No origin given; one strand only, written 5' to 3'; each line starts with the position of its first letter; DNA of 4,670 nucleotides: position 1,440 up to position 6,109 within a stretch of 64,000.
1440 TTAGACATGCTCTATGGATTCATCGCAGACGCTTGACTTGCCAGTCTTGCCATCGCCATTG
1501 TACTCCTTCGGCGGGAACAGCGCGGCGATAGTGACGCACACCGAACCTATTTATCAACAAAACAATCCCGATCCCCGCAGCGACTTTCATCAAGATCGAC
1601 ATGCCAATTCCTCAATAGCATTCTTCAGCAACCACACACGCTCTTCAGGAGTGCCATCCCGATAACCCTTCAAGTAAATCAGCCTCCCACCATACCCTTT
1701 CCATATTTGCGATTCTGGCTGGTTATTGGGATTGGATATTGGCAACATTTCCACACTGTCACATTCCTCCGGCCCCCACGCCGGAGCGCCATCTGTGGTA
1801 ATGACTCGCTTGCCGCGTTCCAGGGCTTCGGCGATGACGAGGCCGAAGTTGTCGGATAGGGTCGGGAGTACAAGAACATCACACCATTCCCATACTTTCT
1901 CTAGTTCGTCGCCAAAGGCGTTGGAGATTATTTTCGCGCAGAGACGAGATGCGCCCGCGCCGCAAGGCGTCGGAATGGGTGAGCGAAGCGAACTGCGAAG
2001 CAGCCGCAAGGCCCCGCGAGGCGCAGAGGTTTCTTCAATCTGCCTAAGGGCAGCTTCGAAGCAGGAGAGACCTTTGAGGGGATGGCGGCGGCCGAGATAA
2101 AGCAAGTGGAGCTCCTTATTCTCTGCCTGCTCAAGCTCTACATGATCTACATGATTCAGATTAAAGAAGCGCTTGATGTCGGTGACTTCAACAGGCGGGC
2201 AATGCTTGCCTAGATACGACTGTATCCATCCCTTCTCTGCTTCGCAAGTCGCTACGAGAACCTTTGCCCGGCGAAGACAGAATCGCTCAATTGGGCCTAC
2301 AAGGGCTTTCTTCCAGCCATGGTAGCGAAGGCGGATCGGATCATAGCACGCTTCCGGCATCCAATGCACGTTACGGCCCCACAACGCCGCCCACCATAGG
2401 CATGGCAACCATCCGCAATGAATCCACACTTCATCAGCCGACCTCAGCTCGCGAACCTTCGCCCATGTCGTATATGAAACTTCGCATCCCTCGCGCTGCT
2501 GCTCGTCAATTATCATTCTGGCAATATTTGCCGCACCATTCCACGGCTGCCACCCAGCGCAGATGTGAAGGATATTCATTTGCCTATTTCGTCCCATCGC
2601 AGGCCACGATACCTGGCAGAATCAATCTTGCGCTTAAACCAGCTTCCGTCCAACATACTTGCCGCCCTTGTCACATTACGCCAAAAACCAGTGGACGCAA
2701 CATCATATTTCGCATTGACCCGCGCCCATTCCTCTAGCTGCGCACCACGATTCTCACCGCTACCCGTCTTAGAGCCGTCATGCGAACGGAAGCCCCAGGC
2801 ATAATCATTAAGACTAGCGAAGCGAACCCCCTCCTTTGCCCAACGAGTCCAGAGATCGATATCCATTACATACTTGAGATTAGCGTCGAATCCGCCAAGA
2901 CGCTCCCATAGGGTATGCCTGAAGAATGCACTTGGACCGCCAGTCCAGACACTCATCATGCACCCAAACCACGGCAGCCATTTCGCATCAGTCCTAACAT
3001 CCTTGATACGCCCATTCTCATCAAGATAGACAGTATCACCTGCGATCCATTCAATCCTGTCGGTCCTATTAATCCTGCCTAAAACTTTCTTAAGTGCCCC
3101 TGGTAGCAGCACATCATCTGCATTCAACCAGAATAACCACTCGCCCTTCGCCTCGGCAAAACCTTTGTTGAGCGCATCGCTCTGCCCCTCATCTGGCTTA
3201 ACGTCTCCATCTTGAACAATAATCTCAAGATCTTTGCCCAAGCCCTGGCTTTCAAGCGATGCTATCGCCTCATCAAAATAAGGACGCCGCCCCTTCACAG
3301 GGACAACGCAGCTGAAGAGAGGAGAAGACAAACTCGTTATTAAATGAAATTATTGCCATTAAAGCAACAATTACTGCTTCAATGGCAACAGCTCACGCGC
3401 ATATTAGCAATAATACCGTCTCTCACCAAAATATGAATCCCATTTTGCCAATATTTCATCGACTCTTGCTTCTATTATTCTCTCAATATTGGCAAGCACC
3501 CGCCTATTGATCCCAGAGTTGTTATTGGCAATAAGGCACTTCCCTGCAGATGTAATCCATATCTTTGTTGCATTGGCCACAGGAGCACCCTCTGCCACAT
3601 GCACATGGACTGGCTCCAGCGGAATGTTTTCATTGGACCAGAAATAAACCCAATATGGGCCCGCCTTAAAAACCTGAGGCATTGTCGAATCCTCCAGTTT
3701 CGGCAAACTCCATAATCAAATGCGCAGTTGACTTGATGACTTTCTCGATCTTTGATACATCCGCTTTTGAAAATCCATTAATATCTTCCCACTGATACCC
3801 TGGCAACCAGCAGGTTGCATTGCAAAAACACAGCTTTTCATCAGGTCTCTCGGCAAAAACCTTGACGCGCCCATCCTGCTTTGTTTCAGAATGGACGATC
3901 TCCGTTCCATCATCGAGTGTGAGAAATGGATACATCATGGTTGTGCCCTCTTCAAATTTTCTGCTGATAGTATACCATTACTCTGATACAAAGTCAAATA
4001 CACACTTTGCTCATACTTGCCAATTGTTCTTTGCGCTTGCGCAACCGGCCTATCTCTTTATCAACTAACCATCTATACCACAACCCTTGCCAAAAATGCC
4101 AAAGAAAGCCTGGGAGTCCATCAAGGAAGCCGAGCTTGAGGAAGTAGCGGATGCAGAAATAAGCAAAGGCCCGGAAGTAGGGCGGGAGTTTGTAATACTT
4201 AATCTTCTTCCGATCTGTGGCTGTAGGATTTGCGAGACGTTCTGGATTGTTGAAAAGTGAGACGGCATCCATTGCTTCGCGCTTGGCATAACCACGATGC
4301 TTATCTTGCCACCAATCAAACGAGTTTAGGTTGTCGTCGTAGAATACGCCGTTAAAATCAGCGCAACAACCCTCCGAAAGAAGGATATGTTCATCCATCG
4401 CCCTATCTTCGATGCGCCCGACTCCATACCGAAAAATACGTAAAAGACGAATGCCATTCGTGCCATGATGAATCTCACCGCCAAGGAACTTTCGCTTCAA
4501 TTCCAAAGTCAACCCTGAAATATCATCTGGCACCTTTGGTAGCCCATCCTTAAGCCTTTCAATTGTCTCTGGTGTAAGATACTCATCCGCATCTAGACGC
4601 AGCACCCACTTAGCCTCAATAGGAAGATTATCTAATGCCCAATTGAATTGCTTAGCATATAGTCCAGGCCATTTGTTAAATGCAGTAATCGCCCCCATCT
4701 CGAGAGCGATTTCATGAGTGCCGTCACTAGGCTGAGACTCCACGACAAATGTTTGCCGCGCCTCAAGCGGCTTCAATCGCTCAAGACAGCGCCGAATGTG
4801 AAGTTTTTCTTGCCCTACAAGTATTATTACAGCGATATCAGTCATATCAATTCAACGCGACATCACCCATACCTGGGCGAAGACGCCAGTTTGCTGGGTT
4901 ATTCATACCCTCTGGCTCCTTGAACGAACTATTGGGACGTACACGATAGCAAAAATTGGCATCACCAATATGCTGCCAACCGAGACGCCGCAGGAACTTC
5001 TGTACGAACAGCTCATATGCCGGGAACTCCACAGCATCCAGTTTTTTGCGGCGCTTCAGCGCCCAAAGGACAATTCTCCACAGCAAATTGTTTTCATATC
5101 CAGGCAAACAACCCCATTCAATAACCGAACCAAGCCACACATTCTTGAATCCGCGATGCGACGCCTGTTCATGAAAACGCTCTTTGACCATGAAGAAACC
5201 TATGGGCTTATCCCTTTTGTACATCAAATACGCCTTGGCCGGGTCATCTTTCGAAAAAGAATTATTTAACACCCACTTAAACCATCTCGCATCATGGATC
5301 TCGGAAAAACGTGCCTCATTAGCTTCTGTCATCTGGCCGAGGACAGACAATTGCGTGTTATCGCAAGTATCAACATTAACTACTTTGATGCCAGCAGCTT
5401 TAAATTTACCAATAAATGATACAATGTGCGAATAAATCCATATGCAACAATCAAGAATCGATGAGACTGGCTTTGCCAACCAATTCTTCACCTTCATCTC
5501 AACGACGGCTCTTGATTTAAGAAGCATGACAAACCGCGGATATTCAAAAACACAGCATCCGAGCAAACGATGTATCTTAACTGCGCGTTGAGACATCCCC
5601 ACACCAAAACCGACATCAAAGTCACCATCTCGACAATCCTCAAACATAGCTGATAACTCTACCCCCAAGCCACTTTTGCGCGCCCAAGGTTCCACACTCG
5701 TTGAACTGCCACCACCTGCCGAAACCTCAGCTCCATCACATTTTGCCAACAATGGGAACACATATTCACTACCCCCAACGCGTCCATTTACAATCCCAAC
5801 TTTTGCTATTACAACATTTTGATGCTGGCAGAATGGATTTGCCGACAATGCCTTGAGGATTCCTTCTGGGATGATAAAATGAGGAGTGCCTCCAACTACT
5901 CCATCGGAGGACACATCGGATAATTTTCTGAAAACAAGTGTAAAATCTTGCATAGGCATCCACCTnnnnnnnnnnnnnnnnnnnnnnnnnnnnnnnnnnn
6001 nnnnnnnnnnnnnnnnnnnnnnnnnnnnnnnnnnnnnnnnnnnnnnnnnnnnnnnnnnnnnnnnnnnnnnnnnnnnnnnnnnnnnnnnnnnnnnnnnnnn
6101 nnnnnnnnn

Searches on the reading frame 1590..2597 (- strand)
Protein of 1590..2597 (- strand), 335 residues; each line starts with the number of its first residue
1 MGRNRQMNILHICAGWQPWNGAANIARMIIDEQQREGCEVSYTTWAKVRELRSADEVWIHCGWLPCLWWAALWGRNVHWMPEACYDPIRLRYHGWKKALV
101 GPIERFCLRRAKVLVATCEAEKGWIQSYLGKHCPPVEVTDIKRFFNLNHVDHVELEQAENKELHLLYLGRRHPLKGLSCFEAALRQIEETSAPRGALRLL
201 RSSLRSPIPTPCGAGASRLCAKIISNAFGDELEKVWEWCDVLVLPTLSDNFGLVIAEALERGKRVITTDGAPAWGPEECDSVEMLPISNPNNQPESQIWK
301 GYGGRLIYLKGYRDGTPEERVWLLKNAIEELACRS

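Call 4: search_protein_families(library=pfam, proteins=[window:1590-2597:-], max_evalue=0.01)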
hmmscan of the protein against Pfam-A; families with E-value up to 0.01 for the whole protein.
window:1590-2597:- (335 aa): 5 families
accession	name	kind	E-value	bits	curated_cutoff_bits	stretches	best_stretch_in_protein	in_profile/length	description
PF13692.12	Glyco_trans_1_4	-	6e-07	30.2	27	1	164-270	3-108/142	Glycosyl transferases group 1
PF13579.12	Glyco_trans_4_4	-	1.2e-06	29.4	29.7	1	50-130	68-146/158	Glycosyl transferase 4-like domain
PF00534.26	Glycos_transf_1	-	3.8e-06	27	26.4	1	231-269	85-123/172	Glycosyl transferases group 1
PF13439.12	Glyco_transf_4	-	0.00051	20.5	28.5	1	59-135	76-156/170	Glycosyltransferase Family 4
PF20706.3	GT4-conflict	-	0.0021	17.6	26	0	104-262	140-305/385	Family 4 Glycosyltransferase in conflict systems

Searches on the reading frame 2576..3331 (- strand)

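Call 4: search_protein_families(library=pfam, proteins=[window:2576-3331:-], max_evalue=0.01)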
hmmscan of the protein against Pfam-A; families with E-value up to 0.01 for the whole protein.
window:2576-3331:- (251 aa): 4 families
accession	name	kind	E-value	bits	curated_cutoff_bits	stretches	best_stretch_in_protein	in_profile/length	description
PF00535.33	Glycos_transf_2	-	2.3e-14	54.1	23.3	1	48-95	64-112/168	Glycosyl transferase family 2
PF13641.12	Glyco_tranf_2_3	-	9.3e-06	26.2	27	1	48-176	72-206/230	Glycosyltransferase like family 2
PF13632.12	Glyco_trans_2_3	-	0.0002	21.6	27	1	66-177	2-119/198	Glycosyl transferase family group 2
PF10111.15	Glyco_tranf_2_2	-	0.0011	19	27.3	0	47-85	66-104/276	Glycosyltransferase like family 2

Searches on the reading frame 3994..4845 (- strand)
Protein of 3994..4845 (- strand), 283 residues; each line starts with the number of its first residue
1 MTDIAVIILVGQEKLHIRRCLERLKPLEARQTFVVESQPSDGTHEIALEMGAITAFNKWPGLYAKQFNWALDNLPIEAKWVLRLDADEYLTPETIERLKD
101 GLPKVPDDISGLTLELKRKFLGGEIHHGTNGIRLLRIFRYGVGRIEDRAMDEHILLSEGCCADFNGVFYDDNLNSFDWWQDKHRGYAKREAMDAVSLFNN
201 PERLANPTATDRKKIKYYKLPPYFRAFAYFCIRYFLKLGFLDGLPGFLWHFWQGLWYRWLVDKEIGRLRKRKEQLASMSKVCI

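Call 4: search_protein_families(library=pfam, proteins=[window:3994-4845:-], max_evalue=0.01)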
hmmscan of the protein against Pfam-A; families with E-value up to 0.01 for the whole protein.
window:3994-4845:- (283 aa): 2 families
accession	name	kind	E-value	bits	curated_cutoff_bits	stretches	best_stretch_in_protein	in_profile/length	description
PF00535.33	Glycos_transf_2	-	7.1e-06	26.5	23.3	1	6-110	2-111/168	Glycosyl transferase family 2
PF13704.12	Glyco_tranf_2_4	-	2.6e-05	25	27.5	1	13-95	3-89/98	Glycosyl transferase family 2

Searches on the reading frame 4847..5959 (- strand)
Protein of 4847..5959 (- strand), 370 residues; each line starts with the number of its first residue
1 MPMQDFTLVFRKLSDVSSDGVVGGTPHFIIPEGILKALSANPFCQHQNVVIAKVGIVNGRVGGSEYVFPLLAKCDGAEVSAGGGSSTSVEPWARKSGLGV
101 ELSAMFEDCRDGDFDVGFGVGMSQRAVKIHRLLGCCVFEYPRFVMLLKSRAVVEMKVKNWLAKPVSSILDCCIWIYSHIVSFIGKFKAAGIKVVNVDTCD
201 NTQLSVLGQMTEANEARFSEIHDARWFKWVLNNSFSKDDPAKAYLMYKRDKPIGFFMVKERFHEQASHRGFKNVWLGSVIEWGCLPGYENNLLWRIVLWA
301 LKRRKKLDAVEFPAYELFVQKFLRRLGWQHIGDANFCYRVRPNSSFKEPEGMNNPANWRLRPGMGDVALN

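Call 4: search_protein_families(library=pfam, proteins=[window:4847-5959:-], max_evalue=0.01)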
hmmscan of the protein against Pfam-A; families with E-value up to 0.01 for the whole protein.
window:4847-5959:- (370 aa): 0 families

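Call 37: search_protein_families(library=ncbifam, proteins=[window:4847-5959:-], max_evalue=0.001)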
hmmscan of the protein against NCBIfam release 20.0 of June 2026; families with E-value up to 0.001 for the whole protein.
window:4847-5959:- (370 aa): 0 families

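Call 42: find_homologous_proteins(query=window:4850-5959:-, max_evalue=0.001)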
Query window:4850-5959:- (370 aa): 103 proteins with E <= 0.001 among 2074 candidates.
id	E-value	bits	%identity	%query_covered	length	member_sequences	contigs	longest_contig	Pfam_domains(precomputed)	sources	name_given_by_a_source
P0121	1.7e-224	763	87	99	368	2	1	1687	-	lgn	-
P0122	9.5e-216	734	85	99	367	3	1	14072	-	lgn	-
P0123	1.6e-207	707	82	99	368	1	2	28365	-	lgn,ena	-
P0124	7.2e-170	583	69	99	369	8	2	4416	-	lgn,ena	-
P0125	1.1e-157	543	63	99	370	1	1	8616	-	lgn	-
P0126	4.4e-157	541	61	99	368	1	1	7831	-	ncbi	-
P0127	2.4e-155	535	67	91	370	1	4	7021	-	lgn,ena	-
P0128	2.7e-153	529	66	91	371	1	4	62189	-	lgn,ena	-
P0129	1.7e-152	526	64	99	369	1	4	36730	-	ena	-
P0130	3.0e-143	495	57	99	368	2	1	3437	-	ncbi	-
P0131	2.2e-139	483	55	99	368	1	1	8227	-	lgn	-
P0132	5.0e-138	478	55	99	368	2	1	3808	-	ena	-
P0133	6.2e-138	478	56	99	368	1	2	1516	-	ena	-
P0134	6.5e-131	455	57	99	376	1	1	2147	-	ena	-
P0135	1.6e-127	444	52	98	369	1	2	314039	-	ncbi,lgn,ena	-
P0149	7.6e-112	392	48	98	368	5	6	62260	-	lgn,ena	-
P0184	2.1e-76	275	42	91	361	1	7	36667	-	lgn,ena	-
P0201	4.0e-70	255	37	100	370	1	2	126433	-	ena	-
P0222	1.4e-36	144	33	95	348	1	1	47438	-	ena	-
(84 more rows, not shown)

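Call 44: find_encoding_contigs(protein=P0135, flank=10000, max_places=1)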
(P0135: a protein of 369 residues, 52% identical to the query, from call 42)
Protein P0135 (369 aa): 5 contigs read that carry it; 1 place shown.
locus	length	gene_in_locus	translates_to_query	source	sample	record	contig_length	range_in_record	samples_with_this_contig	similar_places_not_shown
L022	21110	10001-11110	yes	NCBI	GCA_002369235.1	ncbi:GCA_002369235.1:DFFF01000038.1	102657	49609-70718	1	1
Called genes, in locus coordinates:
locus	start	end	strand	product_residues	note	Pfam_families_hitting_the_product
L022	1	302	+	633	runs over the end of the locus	PF00330:Aconitase, PF28406:AcnX_3rd (weak), PF00694:Aconitase_C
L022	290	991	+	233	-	PF00215:OMPdecase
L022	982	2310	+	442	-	-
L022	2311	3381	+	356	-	PF03033:Glyco_transf_28, PF13439:Glyco_transf_4, PF13579:Glyco_trans_4_4 (weak), PF04101:Glyco_tran_28_C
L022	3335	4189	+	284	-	PF00152:tRNA-synt_2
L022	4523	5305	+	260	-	PF04794:YdjC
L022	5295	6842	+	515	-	PF00501:AMP-binding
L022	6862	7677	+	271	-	PF00583:Acetyltransf_1, PF13673:Acetyltransf_10 (weak), PF13508:Acetyltransf_7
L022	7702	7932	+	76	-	PF00550:PP-binding (weak)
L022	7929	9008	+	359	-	PF08545:ACP_syn_III, PF08541:ACP_syn_III_C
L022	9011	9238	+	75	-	-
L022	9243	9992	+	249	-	PF00106:adh_short, PF08659:KR, PF23441:SDR (faint), PF13561:adh_short_C2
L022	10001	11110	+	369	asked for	-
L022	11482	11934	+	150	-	-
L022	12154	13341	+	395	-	PF00155:Aminotran_1_2, PF00266:Aminotran_5, PF01212:Beta_elim_lyase (weak)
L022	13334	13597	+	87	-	-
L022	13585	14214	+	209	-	PF01695:IstB_IS21 (faint), PF00005:ABC_tran, PF02463:SMC_N (faint), PF13191:AAA_16 (faint), PF13304:AAA_21 (faint)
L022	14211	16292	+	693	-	PF12679:ABC2_membrane_2, PF12730:ABC2_membrane_4 (weak), PF09822:ABC_transp_aux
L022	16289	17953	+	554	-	PF14238:DUF4340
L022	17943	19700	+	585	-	PF00496:SBP_bac_5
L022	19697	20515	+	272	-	PF10672:Methyltrans_SAM, PF03602:Cons_hypoth95 (weak), PF09445:Methyltransf_15 (weak)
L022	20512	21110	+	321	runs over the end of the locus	PF00579:tRNA-synt_1b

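Call 45: find_encoding_contigs(protein=P0201, flank=10000, max_places=1)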
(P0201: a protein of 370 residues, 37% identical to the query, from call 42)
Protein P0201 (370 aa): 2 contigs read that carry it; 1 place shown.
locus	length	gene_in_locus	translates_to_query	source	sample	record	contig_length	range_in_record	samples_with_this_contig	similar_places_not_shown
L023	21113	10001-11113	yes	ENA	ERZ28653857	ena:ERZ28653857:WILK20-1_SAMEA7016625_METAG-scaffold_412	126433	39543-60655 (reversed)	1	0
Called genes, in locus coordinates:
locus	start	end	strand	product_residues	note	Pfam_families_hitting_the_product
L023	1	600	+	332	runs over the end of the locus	PF00535:Glycos_transf_2, PF13641:Glyco_tranf_2_3 (faint), PF00535:Glycos_transf_2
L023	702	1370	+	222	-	PF08281:Sigma70_r4_2 (weak)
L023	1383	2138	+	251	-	PF11750:DUF3307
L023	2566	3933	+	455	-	-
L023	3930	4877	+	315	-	PF01757:Acyl_transf_3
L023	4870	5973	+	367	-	PF00534:Glycos_transf_1, PF13692:Glyco_trans_1_4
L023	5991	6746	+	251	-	PF03721:UDPG_MGDP_dh_N (faint), PF00984:UDPG_MGDP_dh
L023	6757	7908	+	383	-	PF13439:Glyco_transf_4, PF13579:Glyco_trans_4_4, PF20706:GT4-conflict, PF00534:Glycos_transf_1, PF13692:Glyco_trans_1_4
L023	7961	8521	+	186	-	PF00132:Hexapep, PF14602:Hexapep_2 (weak)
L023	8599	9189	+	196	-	PF00132:Hexapep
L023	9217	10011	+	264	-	PF04794:YdjC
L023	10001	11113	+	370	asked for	-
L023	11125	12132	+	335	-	PF08545:ACP_syn_III, PF08541:ACP_syn_III_C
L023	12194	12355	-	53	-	-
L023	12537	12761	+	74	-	PF00550:PP-binding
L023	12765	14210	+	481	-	-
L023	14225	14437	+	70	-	PF00550:PP-binding (weak)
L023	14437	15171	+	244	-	PF00106:adh_short, PF08659:KR, PF13561:adh_short_C2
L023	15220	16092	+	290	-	PF00535:Glycos_transf_2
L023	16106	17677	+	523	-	-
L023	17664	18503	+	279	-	PF05050:Methyltransf_21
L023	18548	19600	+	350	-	PF00535:Glycos_transf_2, PF10111:Glyco_tranf_2_2, PF13641:Glyco_tranf_2_3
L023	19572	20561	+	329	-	PF13439:Glyco_transf_4, PF13579:Glyco_trans_4_4 (weak), PF20706:GT4-conflict (weak), PF00534:Glycos_transf_1, PF13692:Glyco_trans_1_4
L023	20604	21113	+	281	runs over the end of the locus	PF01501:Glyco_transf_8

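Call 52: predict_structure(alignment_id=A2)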
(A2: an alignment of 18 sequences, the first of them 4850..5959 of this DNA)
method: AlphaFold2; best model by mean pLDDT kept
length: 370 residues; sequences in the alignment: 18
mean_pLDDT: 89.9   pTM: 0.89
mean pLDDT of the five models: 89.9, 89.5, 88.0, 86.6, 85.7
residues with pLDDT >= 90: 249; 70-90: 108; 50-70: 10; < 50: 3
segments of 3 or more residues with pLDDT < 50: none
pLDDT, mean of each block of 10 residues (from residue 1): 78 89 85 91 84 92 93 93 84 89 88 88 86 93 92 80 89 95 95 97 96 87 96 88 97 96 64 86 95 97 93 94 95 92 89 94 88
secondary structure, 60 per line:
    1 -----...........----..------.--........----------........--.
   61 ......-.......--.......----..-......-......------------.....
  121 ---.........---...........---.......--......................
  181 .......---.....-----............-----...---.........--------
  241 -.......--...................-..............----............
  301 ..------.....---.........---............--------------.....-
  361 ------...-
elements in order: E6-12 H32-39 E50-57 E60-66 E68-74 E77-83 H91-96 H98-103 E116-120 H124-132 E136-146 H150-156 H159-187 E191-195 H201-212 E218-220 H224-232 E242-248 E251-266 E271-284 H289-302 E309-313 H317-325 E329-340

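Call 59: find_encoding_contigs(protein=P0149, flank=8000, max_places=1)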
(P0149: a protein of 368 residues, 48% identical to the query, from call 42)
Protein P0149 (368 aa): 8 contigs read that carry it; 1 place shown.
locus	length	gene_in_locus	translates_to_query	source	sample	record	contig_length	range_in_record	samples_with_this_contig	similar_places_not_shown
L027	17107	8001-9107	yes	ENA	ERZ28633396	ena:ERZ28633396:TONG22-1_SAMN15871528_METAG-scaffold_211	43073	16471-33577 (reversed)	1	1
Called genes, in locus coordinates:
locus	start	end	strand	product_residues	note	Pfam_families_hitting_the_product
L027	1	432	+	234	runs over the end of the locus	PF04991:LicD (weak)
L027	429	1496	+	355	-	PF00266:Aminotran_5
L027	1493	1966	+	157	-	PF01467:CTP_transf_like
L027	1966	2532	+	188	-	PF00132:Hexapep, PF14602:Hexapep_2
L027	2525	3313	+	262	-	PF04794:YdjC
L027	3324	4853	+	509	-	PF00501:AMP-binding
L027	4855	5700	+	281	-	PF00583:Acetyltransf_1, PF13508:Acetyltransf_7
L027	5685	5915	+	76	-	PF00550:PP-binding (weak)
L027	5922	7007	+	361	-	PF08545:ACP_syn_III, PF08541:ACP_syn_III_C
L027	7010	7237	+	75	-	-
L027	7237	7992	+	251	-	PF00106:adh_short, PF08659:KR, PF13561:adh_short_C2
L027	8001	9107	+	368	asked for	-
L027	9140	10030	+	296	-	PF01909:NTP_transf_2 (faint), PF26305:CD_NTase_C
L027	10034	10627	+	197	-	PF18153:Cap15_CD_rec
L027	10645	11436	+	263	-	-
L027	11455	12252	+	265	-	PF20247:DUF6602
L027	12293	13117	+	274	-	PF00535:Glycos_transf_2 (weak)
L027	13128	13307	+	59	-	-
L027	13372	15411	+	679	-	PF13175:AAA_15 (faint), PF13304:AAA_21 (weak)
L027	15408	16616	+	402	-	-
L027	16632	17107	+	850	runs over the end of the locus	PF13589:HATPase_c_3 (weak), PF02518:HATPase_c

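Call 60: find_encoding_contigs(protein=P0222, flank=8000, max_places=1)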
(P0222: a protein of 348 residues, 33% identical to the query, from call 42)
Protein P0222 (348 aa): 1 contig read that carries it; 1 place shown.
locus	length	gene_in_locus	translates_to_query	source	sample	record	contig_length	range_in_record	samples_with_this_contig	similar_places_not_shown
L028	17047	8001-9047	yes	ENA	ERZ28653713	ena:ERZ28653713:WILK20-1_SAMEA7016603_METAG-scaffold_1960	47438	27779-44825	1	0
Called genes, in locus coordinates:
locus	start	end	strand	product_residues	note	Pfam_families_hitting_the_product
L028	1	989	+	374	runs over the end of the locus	-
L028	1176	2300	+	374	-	PF00534:Glycos_transf_1, PF13692:Glyco_trans_1_4, PF20706:GT4-conflict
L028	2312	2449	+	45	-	-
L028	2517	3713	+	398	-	PF00534:Glycos_transf_1, PF13692:Glyco_trans_1_4, PF13524:Glyco_trans_1_2 (weak)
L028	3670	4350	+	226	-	PF14602:Hexapep_2 (faint), PF00132:Hexapep (weak)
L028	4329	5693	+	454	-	-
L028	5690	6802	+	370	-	PF00534:Glycos_transf_1, PF13692:Glyco_trans_1_4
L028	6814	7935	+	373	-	PF13439:Glyco_transf_4, PF13579:Glyco_trans_4_4, PF20706:GT4-conflict (weak), PF00534:Glycos_transf_1, PF13692:Glyco_trans_1_4, PF13524:Glyco_trans_1_2 (faint)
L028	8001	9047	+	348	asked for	-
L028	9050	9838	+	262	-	PF04794:YdjC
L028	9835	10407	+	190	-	PF00132:Hexapep (faint)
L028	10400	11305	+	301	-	PF00535:Glycos_transf_2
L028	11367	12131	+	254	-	PF00535:Glycos_transf_2, PF10111:Glyco_tranf_2_2, PF13641:Glyco_tranf_2_3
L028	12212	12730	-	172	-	-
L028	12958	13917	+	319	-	PF03372:Exo_endo_phos (weak)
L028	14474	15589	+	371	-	PF14907:NTP_transf_5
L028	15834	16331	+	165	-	PF13366:PDDEXK_3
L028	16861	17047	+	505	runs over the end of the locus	PF14052:Caps_assemb_Wzi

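Call 61: find_encoding_contigs(protein=P0184, flank=8000, max_places=1)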
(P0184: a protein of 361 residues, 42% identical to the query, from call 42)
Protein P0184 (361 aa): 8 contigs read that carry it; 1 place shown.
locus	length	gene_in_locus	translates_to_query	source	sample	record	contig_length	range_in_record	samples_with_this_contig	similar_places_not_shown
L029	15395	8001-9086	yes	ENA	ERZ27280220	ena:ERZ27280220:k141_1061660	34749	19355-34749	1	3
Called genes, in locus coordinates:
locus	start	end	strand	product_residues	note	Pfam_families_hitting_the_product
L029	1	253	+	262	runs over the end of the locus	PF03328:HpcH_HpaI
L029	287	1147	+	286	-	PF00535:Glycos_transf_2, PF13641:Glyco_tranf_2_3 (faint), PF10111:Glyco_tranf_2_2 (weak), PF13632:Glyco_trans_2_3 (weak)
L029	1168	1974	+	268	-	-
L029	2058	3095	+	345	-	PF13439:Glyco_transf_4, PF13579:Glyco_trans_4_4, PF20706:GT4-conflict (weak), PF00534:Glycos_transf_1, PF13692:Glyco_trans_1_4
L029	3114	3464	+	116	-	-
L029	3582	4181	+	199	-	PF00132:Hexapep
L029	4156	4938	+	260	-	PF04794:YdjC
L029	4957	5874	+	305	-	PF00195:Chal_sti_synt_N, PF08545:ACP_syn_III, PF08541:ACP_syn_III_C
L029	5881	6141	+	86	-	PF00550:PP-binding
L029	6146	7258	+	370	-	PF08545:ACP_syn_III, PF08541:ACP_syn_III_C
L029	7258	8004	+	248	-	PF00106:adh_short, PF08659:KR (weak), PF13561:adh_short_C2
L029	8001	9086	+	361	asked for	-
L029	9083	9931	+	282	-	PF00535:Glycos_transf_2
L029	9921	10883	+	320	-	PF01757:Acyl_transf_3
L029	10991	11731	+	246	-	PF02698:DUF218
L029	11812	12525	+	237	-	PF00535:Glycos_transf_2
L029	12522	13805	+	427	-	-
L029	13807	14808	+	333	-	PF13579:Glyco_trans_4_4, PF20706:GT4-conflict (weak), PF13439:Glyco_transf_4, PF13692:Glyco_trans_1_4, PF00534:Glycos_transf_1 (weak)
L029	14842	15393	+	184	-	?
